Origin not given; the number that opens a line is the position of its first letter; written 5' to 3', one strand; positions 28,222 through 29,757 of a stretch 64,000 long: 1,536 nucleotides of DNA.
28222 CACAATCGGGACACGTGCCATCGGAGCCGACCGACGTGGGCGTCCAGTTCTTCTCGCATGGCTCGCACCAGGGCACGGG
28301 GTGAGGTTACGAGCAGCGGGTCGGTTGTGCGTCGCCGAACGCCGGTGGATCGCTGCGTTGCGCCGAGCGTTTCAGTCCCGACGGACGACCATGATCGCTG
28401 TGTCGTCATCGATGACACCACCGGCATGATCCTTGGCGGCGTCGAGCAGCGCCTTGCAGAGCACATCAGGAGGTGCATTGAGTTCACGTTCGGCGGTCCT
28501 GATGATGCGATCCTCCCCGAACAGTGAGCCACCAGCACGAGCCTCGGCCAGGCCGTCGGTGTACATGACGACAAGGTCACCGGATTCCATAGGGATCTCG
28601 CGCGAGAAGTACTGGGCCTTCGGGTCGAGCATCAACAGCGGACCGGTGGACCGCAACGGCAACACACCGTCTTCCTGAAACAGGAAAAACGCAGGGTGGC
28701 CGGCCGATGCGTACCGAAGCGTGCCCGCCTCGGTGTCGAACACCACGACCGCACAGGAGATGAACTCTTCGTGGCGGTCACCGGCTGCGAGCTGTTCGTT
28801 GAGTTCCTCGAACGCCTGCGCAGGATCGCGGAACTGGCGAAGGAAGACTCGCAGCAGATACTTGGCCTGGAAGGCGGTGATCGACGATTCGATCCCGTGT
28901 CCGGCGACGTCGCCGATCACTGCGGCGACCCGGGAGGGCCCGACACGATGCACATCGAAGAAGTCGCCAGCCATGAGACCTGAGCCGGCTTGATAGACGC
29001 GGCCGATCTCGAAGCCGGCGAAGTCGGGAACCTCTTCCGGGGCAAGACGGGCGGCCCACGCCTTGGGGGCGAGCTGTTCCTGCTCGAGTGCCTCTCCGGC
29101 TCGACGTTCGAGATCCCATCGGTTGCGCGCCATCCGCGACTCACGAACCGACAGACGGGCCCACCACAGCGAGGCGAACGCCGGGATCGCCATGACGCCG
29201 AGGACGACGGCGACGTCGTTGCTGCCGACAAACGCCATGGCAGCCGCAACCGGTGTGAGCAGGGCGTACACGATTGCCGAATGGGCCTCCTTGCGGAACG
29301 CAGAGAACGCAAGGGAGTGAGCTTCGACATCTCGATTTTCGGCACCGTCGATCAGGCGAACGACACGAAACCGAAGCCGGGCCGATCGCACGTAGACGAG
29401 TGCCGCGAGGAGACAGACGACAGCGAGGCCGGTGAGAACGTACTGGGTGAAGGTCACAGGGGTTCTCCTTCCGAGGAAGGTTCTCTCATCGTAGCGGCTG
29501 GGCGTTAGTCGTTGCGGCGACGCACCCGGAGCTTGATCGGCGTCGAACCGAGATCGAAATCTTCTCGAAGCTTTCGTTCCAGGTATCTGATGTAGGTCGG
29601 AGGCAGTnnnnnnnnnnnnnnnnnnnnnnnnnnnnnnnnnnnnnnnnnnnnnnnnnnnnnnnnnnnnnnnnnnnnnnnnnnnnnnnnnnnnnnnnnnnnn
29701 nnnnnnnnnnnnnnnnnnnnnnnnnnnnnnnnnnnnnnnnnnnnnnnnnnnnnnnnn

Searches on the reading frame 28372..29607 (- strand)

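Call 70: search_protein_families(library=pfam, proteins=[window:28372-29607:-], max_evalue=0.00001)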
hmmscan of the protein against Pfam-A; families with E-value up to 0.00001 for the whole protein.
window:28372-29607:- (411 aa): 1 family
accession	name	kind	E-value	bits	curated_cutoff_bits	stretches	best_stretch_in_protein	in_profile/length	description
PF07228.17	SpoIIE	-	2.9e-46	158.3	25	1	225-410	3-191/192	Stage II sporulation protein E (SpoIIE)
